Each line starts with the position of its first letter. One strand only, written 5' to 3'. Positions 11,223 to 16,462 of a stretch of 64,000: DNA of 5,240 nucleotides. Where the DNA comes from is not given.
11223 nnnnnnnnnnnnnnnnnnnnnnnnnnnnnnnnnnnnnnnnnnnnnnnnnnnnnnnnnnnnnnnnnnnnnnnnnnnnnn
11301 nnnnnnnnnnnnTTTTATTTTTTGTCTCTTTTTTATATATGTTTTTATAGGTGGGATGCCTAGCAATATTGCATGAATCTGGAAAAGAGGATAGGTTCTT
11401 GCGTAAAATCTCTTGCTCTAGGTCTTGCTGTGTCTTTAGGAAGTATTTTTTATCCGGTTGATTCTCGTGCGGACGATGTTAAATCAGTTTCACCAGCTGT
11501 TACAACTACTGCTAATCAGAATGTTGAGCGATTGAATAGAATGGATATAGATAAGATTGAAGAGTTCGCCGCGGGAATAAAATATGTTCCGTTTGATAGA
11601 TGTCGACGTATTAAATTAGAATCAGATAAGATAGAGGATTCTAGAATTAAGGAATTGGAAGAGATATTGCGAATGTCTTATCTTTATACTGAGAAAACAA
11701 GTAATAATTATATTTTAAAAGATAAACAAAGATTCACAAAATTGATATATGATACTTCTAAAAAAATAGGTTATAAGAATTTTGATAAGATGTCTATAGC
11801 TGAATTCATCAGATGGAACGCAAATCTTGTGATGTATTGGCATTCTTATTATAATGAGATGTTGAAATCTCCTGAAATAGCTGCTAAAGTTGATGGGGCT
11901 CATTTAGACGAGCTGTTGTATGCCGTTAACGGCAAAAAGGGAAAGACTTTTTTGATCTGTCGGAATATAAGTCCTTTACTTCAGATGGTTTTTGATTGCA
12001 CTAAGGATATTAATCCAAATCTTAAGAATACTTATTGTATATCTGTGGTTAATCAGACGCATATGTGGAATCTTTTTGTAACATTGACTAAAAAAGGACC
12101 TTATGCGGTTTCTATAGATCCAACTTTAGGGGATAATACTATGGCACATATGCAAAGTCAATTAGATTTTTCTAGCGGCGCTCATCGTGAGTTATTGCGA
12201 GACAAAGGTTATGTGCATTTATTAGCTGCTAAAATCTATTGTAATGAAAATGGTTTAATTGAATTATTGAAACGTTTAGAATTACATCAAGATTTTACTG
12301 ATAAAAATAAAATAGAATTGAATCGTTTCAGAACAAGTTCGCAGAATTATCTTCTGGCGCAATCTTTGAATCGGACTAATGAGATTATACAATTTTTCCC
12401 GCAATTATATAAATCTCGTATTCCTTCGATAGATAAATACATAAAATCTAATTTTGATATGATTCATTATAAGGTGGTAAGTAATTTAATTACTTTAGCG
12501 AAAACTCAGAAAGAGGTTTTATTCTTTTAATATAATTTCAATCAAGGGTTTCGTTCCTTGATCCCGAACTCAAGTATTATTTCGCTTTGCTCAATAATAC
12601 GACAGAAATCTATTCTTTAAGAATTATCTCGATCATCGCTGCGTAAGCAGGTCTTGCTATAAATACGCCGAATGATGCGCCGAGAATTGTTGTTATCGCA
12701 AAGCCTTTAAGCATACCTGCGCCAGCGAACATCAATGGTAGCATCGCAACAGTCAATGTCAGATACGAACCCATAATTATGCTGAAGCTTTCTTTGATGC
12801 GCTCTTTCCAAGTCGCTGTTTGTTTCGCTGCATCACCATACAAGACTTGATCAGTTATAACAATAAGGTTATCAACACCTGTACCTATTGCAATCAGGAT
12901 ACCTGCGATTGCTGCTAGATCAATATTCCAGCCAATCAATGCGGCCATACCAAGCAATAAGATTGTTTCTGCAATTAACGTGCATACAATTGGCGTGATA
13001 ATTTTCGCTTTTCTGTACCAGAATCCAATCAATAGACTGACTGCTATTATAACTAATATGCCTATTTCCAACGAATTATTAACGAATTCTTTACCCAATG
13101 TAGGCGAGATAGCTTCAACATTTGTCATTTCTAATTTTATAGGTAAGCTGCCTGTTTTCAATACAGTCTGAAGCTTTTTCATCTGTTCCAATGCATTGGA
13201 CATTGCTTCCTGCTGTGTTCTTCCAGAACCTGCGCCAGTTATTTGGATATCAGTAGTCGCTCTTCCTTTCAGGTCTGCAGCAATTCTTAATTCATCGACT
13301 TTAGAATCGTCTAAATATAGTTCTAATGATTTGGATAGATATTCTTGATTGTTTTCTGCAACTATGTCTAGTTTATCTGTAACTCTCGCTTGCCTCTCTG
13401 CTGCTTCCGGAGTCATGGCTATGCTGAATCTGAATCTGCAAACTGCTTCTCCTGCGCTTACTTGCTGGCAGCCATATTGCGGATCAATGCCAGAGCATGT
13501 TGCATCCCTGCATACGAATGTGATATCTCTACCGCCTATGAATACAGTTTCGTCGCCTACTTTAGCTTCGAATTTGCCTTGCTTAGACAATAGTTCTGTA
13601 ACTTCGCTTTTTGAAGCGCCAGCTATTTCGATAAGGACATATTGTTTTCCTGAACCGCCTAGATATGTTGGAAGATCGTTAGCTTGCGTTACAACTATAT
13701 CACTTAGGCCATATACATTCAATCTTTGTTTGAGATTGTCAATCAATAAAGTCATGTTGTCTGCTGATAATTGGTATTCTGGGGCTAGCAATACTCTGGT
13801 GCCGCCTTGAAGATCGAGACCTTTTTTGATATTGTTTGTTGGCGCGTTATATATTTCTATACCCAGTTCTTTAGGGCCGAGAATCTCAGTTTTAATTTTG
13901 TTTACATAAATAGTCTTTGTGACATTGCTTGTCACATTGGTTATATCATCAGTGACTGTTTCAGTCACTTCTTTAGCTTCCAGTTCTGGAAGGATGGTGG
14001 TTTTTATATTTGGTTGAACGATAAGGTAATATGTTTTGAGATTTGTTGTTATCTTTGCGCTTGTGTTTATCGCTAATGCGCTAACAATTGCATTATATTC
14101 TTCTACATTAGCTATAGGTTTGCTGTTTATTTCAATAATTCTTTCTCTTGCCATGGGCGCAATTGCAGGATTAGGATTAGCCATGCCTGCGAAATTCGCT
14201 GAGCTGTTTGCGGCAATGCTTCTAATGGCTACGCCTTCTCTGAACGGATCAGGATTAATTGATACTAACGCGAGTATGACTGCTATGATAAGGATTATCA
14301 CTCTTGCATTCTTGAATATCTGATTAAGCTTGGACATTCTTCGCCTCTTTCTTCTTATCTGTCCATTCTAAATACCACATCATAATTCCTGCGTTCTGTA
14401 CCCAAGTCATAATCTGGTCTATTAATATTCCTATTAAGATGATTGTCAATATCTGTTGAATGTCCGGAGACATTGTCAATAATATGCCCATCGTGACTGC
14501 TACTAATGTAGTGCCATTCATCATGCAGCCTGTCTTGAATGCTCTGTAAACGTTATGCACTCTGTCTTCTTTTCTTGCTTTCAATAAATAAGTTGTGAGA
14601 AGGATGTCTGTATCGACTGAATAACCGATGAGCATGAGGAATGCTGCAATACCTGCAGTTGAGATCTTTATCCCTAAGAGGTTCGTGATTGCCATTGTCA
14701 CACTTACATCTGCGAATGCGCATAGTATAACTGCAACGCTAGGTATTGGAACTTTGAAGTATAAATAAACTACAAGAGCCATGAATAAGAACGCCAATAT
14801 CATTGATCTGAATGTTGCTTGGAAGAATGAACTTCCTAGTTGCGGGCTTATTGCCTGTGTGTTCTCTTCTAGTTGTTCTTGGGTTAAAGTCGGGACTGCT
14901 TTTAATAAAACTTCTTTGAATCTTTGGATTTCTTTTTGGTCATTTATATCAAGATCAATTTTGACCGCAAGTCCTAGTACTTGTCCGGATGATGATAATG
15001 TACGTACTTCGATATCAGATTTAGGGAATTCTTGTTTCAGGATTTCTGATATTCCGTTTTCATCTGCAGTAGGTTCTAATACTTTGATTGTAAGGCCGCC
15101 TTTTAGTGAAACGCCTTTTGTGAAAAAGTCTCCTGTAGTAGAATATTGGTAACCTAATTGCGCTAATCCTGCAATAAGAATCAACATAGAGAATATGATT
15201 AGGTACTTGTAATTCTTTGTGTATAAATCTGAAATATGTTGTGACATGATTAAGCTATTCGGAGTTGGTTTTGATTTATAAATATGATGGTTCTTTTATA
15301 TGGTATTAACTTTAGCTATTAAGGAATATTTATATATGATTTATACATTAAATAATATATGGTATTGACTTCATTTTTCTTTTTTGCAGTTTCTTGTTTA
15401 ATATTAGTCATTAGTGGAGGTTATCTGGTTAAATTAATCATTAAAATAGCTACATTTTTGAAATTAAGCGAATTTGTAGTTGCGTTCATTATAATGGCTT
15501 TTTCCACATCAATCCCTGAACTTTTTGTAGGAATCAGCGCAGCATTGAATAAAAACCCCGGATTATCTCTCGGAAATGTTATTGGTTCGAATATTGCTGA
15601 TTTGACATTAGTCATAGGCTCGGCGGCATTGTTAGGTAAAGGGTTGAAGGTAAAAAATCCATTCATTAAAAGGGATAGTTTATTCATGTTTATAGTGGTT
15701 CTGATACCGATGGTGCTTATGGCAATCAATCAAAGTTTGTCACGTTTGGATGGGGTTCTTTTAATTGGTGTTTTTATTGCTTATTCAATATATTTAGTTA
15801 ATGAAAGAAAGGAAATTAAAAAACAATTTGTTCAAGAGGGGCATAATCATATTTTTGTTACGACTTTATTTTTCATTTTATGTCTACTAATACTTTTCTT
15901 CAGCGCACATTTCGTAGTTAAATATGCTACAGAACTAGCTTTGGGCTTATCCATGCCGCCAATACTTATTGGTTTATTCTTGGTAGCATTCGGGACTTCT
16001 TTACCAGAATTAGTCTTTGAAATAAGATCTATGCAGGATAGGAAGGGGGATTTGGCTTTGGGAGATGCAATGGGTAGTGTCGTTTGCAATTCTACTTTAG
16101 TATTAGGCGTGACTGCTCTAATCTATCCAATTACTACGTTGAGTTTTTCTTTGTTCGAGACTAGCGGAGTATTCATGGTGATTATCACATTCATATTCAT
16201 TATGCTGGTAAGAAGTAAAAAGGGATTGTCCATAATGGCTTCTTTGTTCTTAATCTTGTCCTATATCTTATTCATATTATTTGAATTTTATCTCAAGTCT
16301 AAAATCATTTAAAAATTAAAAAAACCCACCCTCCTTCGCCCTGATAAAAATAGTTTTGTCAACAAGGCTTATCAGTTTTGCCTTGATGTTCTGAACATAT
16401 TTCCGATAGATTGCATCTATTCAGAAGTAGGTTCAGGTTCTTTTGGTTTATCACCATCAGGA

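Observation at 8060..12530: RHH repressor with palindromic operator followed by a 949-aa coiled-coil + metallophosphoesterase fusion protein and a secreted protein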

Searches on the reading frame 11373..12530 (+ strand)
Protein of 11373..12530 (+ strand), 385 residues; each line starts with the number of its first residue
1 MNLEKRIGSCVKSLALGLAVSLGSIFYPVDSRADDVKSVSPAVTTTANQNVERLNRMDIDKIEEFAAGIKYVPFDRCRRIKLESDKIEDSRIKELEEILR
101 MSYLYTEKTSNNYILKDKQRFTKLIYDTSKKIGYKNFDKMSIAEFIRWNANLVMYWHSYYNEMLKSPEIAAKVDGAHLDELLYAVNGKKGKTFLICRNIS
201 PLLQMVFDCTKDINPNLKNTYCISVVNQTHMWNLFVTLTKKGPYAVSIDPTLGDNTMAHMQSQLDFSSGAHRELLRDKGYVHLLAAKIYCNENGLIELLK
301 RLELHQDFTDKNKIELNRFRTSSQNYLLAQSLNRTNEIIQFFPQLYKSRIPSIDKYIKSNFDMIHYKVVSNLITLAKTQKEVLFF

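Call 4: search_protein_families(library=pfam, proteins=[window:11373-12530:+], max_evalue=1)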
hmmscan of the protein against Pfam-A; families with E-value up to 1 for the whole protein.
window:11373-12530:+ (385 aa): 0 families

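Call 5: search_protein_families(library=ncbifam, proteins=[window:11373-12530:+], max_evalue=1)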
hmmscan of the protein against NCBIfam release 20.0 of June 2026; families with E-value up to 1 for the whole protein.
window:11373-12530:+ (385 aa): 0 families

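Call 8: search_protein_families(library=phrogs, proteins=[window:11373-12530:+], max_evalue=1)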
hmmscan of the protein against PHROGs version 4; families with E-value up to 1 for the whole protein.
window:11373-12530:+ (385 aa): 2 families
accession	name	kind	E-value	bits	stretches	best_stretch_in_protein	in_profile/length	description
phrog_21695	-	unknown function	0.049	14.7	1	287-315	15-43/63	-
phrog_37826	-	unknown function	0.061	14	1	105-138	25-58/160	-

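Call 9: search_protein_families(library=padloc, proteins=[window:11373-12530:+], max_evalue=1)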
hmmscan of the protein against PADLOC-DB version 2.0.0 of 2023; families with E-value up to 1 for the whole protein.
window:11373-12530:+ (385 aa): 0 families

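Call 29: search_protein_families(library=pfam, proteins=[window:11373-12527:+], max_evalue=10)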
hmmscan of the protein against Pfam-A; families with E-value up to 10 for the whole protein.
window:11373-12527:+ (385 aa): 0 families

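Call 33: search_solved_structures(query=window:11373-12527:+, max_evalue=10, show_alignments=2)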
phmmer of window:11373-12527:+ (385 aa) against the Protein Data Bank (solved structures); distinct sequences matched with E-value up to 10: 5.
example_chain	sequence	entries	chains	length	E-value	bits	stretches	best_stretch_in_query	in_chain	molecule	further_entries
2zug_A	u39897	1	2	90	0.025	16.8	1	158-219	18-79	ORF115 (WSSV285) (Wsv230)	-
2gj2_A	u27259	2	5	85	0.028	16.6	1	157-217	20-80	wsv230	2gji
2hmf_A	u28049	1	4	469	0.24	13.5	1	34-126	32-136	Probable aspartokinase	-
3c1m_A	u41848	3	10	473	0.24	13.5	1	34-126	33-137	Probable aspartokinase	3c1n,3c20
2jvu_A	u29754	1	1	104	0.99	11.5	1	8-63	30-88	DISPERSIN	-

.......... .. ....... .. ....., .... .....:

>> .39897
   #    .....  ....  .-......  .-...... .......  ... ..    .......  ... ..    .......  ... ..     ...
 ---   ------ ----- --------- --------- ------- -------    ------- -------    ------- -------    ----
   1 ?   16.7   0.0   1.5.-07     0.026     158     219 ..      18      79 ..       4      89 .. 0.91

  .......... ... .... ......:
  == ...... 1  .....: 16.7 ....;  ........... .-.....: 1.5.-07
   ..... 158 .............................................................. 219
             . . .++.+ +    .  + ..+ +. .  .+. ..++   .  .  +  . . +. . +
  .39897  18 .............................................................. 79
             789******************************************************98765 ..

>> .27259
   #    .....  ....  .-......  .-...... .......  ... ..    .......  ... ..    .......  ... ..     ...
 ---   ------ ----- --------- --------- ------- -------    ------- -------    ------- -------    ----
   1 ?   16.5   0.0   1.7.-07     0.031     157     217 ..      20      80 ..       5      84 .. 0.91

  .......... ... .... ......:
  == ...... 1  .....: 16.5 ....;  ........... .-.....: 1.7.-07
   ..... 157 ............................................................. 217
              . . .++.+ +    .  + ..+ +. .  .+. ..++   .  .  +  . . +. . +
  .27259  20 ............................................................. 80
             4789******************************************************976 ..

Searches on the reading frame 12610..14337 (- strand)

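Call 20: search_protein_families(library=pfam, proteins=[window:12610-14337:-], max_evalue=0.001)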
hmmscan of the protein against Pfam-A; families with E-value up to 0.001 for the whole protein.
window:12610-14337:- (575 aa): 1 family
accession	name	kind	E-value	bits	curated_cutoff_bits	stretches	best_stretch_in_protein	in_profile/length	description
PF02355.23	SecD_SecF_C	-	6.8e-17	61.9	20.5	1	401-559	12-173/189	Protein export membrane protein SecD/SecF, C-terminal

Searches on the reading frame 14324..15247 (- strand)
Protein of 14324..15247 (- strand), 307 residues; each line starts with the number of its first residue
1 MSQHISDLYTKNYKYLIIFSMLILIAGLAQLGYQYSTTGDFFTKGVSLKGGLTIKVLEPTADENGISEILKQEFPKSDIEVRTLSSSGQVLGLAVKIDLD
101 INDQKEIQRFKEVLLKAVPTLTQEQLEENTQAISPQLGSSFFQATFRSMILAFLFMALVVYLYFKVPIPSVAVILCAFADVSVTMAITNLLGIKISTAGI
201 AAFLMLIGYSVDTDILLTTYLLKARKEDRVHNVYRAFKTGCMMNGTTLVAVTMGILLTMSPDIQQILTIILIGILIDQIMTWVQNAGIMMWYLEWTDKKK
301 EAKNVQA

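Call 20: search_protein_families(library=pfam, proteins=[window:14324-15247:-], max_evalue=0.001)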
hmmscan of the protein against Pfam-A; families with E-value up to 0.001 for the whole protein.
window:14324-15247:- (307 aa): 1 family
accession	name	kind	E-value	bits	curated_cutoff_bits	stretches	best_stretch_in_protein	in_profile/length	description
PF02355.23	SecD_SecF_C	-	1.3e-24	87.1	20.5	1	122-294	10-188/189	Protein export membrane protein SecD/SecF, C-terminal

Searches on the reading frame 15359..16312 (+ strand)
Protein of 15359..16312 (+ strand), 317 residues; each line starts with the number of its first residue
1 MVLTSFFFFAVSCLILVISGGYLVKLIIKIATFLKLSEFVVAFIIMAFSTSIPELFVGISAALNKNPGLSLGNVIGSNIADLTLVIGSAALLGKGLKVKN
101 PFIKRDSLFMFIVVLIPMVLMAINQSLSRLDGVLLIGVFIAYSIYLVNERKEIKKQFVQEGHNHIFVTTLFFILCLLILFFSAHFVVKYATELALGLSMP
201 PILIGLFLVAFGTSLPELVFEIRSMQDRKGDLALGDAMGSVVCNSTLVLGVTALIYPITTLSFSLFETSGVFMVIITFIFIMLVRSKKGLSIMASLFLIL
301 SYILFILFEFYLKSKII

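Call 20: search_protein_families(library=pfam, proteins=[window:15359-16312:+], max_evalue=0.001)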
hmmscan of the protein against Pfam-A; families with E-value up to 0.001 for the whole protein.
window:15359-16312:+ (317 aa): 1 family
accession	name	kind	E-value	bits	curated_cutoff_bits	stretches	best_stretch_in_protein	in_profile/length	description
PF01699.29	Na_Ca_ex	-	1.5e-51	174.7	24.9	2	5-146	2-149/151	Sodium/calcium exchanger protein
